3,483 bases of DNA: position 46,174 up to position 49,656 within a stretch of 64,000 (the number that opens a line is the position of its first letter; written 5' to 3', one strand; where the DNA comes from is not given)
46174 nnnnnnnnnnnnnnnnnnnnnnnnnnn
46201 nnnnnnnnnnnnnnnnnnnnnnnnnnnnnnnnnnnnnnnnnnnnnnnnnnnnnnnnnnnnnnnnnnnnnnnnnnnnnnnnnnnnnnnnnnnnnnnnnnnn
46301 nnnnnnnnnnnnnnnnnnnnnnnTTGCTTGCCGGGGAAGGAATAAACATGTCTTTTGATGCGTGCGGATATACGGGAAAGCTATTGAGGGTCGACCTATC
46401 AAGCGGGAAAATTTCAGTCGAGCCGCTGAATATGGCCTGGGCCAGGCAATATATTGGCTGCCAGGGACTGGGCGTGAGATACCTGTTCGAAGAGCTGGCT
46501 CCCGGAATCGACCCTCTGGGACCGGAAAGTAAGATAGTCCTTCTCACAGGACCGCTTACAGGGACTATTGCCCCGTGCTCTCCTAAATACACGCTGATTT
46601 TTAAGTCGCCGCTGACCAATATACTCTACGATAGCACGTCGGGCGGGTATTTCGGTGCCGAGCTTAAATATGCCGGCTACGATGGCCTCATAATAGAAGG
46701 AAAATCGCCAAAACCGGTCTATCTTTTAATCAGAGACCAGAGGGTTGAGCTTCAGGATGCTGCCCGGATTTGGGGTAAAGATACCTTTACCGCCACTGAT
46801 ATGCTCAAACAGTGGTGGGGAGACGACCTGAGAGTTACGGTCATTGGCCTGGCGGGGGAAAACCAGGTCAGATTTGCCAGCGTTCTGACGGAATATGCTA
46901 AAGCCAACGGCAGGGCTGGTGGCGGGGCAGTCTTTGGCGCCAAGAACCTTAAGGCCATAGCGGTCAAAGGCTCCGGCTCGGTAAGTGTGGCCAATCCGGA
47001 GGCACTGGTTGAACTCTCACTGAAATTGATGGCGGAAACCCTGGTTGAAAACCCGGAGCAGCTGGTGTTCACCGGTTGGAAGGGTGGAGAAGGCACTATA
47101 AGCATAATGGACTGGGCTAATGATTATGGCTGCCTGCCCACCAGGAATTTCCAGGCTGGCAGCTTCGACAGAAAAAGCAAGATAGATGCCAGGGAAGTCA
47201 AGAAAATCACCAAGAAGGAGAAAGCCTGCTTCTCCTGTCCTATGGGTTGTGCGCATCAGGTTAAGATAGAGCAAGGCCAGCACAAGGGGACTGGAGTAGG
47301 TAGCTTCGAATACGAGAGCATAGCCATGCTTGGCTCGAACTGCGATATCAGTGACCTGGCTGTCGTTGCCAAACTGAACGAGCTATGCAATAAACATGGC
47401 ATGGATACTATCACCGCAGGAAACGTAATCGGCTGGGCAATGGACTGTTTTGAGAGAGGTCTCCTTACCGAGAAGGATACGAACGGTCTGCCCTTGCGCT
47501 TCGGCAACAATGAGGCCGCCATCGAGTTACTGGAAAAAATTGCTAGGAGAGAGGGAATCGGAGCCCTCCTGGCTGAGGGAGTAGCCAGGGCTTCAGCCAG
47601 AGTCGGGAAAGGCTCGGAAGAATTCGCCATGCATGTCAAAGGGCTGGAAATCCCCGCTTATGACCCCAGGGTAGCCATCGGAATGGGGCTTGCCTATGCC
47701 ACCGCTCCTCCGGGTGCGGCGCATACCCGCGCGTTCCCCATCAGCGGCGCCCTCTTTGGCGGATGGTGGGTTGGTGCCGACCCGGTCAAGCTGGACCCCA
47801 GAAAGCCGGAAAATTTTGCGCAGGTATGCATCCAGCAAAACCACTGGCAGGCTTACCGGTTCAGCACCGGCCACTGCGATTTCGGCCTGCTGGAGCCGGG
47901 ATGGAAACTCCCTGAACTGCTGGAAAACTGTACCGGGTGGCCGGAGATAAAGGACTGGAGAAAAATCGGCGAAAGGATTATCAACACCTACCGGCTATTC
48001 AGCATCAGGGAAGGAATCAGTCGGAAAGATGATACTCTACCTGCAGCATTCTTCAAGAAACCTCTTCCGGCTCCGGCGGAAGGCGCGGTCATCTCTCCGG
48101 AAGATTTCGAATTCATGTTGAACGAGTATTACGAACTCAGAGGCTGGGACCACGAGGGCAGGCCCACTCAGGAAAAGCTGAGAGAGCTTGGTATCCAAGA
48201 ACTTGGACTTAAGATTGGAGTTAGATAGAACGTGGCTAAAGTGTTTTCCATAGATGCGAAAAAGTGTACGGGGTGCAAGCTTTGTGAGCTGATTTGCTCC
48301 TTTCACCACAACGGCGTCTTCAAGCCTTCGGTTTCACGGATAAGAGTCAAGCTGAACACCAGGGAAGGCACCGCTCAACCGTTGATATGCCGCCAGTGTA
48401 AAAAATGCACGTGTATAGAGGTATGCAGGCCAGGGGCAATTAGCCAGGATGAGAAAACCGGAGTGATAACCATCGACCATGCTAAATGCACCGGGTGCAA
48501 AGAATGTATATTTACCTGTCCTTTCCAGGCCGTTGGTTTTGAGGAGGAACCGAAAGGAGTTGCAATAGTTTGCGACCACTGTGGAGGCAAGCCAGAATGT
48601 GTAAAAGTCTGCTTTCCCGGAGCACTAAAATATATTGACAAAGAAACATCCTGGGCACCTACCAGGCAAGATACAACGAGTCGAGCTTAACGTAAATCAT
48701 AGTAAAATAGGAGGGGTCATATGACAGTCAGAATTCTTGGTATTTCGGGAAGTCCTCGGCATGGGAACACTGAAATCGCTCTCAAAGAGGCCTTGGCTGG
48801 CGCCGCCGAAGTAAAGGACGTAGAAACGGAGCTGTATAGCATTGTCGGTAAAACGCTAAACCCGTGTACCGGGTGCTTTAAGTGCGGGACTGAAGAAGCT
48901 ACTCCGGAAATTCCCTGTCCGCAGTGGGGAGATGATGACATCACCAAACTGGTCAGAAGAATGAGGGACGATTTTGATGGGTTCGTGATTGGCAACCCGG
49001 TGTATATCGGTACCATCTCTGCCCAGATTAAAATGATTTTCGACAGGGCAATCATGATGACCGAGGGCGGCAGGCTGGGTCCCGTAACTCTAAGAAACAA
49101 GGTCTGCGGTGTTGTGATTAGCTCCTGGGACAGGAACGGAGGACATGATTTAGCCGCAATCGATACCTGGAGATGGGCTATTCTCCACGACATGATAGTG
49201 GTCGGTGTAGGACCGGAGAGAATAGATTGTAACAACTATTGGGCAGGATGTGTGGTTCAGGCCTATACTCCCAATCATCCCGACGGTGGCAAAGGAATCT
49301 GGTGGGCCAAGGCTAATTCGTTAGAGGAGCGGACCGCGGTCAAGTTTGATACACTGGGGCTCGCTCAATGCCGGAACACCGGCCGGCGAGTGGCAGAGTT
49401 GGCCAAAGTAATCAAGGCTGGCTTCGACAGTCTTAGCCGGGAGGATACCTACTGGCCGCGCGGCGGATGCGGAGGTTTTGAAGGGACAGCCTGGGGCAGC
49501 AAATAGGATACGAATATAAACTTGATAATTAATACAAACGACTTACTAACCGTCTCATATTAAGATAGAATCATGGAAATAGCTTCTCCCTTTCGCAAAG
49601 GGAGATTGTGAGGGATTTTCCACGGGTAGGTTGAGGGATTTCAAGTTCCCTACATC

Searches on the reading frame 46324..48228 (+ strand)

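Call 23: search_protein_families(library=pfam, proteins=[window:46324-48228:+])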
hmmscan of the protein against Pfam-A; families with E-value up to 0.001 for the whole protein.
window:46324-48228:+ (634 aa): 2 families
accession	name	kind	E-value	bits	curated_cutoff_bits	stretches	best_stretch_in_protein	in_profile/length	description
PF01314.23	AFOR_C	-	1.1e-127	426.9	27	1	255-624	22-385/385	Aldehyde ferredoxin oxidoreductase, domains 2 & 3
PF02730.20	AFOR_N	-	1.5e-75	253.7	29.8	1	18-216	1-198/199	Aldehyde ferredoxin oxidoreductase, N-terminal domain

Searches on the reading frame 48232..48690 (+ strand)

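Call 23: search_protein_families(library=pfam, proteins=[window:48232-48690:+])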
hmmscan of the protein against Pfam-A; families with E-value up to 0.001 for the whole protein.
window:48232-48690:+ (152 aa): 8 families
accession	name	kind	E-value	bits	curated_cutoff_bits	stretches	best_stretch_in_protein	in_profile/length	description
PF12838.12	Fer4_7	-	7.6e-12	46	27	1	53-100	2-52/52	4Fe-4S dicluster domain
PF13247.11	Fer4_11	-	1.5e-11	44.8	26.2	1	49-134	6-97/100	4Fe-4S dicluster domain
PF12837.12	Fer4_6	-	3.2e-11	43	25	2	78-100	1-23/24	4Fe-4S binding domain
PF13187.11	Fer4_9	-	1.5e-08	35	27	1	85-128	1-48/52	4Fe-4S dicluster domain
PF00037.32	Fer4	-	2.7e-08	33.7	21.1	2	79-100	1-22/24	4Fe-4S binding domain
PF14697.11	Fer4_21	-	4.4e-07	30.4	35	1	53-100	8-56/59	4Fe-4S dicluster domain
PF13237.11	Fer4_10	-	4.5e-07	30.1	25.5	1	79-127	2-52/53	4Fe-4S dicluster domain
PF12797.12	Fer4_2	-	4.6e-07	29.8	24.5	2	78-98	2-22/22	4Fe-4S binding domain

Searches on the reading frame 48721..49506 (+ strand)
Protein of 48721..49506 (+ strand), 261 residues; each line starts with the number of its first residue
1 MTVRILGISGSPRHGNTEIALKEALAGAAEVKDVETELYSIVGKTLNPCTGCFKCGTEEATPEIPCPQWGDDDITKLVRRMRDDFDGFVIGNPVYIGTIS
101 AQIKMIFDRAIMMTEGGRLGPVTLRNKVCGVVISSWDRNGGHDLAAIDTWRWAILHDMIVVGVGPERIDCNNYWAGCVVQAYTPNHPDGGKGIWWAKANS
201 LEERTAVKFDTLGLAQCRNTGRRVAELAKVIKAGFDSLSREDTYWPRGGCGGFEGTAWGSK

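Call 23: search_protein_families(library=pfam, proteins=[window:48721-49506:+])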
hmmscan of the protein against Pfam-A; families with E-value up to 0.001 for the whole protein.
window:48721-49506:+ (261 aa): 1 family
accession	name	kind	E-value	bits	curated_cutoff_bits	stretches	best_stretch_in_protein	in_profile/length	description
PF03358.20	FMN_red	-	4.5e-18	65.7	24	1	4-145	2-125/152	NADPH-dependent FMN reductase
